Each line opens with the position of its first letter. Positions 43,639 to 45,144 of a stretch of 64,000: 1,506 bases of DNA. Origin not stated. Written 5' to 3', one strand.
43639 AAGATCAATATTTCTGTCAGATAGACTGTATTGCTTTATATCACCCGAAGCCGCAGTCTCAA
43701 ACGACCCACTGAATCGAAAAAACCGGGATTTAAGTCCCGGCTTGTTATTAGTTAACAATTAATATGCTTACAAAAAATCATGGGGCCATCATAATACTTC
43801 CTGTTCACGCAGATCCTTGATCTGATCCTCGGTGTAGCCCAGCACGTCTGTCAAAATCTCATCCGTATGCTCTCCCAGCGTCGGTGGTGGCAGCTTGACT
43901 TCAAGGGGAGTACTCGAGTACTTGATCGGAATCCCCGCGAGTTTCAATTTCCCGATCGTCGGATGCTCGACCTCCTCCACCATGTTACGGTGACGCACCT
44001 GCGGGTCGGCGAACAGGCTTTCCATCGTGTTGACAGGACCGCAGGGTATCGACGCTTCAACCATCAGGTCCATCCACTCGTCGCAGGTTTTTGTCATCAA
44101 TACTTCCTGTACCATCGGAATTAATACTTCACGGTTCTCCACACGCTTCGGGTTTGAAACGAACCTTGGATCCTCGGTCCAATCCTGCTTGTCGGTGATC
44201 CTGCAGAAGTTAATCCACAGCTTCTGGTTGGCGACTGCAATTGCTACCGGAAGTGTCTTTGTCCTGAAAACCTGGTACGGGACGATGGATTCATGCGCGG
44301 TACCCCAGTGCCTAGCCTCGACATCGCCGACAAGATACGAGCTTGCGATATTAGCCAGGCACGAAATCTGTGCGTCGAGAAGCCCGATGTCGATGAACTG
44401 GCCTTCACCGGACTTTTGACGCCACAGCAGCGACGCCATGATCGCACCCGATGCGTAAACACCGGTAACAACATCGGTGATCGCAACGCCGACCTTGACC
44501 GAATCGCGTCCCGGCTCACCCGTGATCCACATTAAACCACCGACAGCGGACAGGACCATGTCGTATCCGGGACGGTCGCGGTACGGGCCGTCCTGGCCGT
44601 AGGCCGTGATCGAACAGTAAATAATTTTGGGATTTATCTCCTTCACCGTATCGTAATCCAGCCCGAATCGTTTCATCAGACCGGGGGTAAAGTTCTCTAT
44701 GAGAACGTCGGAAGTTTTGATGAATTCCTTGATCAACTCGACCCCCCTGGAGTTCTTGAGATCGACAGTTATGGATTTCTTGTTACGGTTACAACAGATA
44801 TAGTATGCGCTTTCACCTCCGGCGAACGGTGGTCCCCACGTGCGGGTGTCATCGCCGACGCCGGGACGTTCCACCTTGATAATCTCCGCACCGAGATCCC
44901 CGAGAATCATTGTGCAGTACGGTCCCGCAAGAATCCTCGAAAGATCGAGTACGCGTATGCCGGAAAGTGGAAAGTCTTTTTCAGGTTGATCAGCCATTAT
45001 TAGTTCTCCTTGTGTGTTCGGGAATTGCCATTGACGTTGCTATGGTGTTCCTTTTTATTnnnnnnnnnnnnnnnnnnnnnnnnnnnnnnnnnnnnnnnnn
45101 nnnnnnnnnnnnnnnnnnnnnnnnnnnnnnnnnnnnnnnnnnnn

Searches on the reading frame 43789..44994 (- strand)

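Call 81: search_protein_families(library=pfam, proteins=[window:43789-44994:-], max_evalue=0.001)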
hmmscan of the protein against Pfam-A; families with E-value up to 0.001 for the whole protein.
window:43789-44994:- (401 aa): 1 family
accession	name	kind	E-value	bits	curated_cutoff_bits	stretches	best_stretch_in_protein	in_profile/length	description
PF02515.22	CoA_transf_3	-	1.8e-132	442.3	23.3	1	10-377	1-366/366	CoA-transferase family III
